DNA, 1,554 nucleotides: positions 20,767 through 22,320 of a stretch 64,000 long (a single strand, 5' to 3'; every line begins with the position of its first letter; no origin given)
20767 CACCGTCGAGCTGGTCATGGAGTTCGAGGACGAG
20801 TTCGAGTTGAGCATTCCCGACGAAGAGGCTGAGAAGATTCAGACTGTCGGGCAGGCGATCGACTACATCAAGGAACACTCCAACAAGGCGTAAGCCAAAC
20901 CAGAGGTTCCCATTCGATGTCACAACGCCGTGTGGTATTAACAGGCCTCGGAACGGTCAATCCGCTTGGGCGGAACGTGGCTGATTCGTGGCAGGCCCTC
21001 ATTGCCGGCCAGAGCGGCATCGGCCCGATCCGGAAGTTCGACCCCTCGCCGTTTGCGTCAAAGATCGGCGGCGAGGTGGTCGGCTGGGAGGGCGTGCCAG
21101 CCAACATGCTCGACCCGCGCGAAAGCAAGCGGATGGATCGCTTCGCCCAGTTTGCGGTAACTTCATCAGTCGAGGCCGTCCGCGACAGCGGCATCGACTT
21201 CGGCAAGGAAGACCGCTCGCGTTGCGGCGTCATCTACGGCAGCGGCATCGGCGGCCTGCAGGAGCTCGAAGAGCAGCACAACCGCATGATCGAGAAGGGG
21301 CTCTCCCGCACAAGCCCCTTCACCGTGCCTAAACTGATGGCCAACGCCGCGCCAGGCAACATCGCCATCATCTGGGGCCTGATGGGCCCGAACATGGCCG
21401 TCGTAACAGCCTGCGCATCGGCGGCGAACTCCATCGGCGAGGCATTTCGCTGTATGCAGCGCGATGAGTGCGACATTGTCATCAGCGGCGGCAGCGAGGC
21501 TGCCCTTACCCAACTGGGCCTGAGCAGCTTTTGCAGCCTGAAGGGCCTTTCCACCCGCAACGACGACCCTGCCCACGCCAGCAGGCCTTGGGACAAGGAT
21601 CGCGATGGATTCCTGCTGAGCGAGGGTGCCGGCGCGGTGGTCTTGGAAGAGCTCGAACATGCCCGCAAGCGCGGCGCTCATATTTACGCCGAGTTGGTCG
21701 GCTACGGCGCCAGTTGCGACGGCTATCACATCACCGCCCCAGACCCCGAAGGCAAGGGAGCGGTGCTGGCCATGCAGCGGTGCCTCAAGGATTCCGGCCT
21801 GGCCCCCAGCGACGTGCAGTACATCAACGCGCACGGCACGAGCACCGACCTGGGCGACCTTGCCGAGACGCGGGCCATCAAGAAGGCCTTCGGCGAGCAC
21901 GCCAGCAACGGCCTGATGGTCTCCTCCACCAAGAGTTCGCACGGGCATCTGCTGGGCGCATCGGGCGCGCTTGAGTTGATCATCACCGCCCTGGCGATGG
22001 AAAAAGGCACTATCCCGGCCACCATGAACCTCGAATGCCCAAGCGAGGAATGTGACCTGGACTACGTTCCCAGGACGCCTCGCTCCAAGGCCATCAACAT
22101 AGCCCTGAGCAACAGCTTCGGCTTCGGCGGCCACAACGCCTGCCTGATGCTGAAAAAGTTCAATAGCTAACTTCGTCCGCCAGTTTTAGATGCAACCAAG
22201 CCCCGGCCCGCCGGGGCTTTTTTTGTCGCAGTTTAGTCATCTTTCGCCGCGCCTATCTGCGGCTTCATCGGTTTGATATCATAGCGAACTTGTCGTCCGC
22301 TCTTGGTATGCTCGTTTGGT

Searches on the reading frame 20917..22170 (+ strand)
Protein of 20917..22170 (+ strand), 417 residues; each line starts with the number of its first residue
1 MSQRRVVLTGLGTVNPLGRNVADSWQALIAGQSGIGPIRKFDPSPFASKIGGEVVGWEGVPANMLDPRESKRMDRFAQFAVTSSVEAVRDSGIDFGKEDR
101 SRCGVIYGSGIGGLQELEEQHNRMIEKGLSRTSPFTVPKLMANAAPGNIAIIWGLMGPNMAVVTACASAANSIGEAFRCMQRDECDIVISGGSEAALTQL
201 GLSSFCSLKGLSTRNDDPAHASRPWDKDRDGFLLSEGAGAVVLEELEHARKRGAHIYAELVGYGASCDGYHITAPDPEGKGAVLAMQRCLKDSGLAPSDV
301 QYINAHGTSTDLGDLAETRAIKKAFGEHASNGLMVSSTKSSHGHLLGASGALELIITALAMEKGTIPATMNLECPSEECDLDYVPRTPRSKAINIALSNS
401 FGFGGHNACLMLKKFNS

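Call 58: search_protein_families(library=ncbifam, proteins=[window:20917-22170:+], max_evalue=0.00001)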
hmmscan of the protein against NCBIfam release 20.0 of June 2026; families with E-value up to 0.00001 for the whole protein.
window:20917-22170:+ (417 aa): 23 families
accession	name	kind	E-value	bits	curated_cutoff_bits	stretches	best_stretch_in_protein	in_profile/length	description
TIGR03150.1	fabF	equivalog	1.3e-178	593.9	493.75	1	4-413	1-407/407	beta-ketoacyl-ACP synthase II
NF005589.0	PRK07314.1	subfamily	8.4e-174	578.1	387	1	1-415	1-412/413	beta-ketoacyl-ACP synthase II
NF004970.0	PRK06333.1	subfamily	9.8e-151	502.4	525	1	1-416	1-423/424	beta-ketoacyl-ACP synthase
NF006434.0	PRK08722.1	equivalog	2.4e-136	454.9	759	1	1-415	1-414/414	beta-ketoacyl-ACP synthase II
NF006274.0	PRK08439.1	equivalog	3.1e-132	441.2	621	1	4-414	2-405/406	beta-ketoacyl-ACP synthase II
NF005916.1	PRK07910.1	equivalog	2.4e-98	329.8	560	1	5-412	13-415/418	KasA/KasB family beta-ketoacyl-ACP synthase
NF005935.0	PRK07967.1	equivalog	9e-92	308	630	1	4-416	2-405/406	beta-ketoacyl-ACP synthase I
NF006587.0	PRK09116.1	equivalog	1.2e-90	304.3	470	1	4-415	2-407/408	beta-ketoacyl-ACP synthase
NF005076.0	PRK06501.1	equivalog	4.6e-84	282.8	629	2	148-414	157-422/425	beta-ketoacyl-ACP synthase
NF006618.0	PRK09185.1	subfamily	3.3e-78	263.5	407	1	4-414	3-392/394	beta-ketoacyl-ACP synthase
NF004618.0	PRK05952.1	equivalog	1e-73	248.5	455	1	5-414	3-382/384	beta-ketoacyl-ACP synthase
NF005490.0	PRK07103.1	equivalog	8.3e-71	239.2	445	1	2-414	2-412/414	polyketide beta-ketoacyl:acyl carrier protein synthase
NF058662.1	cispenta_AmcF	equivalog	2.9e-68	230.6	325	1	6-413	2-368/369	cispentacin biosynthesis acyltransferase subunit AmcF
NF045894.1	PKS_plus_SDR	equivalog_domain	6.6e-49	166.5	1740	1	66-412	80-424/1515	type I polyketide synthase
NF040607.1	mycolic_Pks13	equivalog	1e-43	149.2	2100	1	65-415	177-526/1680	polyketide synthase Pks13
NF004798.0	PRK06147.1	equivalog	1.4e-06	27.8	342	0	167-303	135-258/349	3-oxoacyl-(acyl carrier protein) synthase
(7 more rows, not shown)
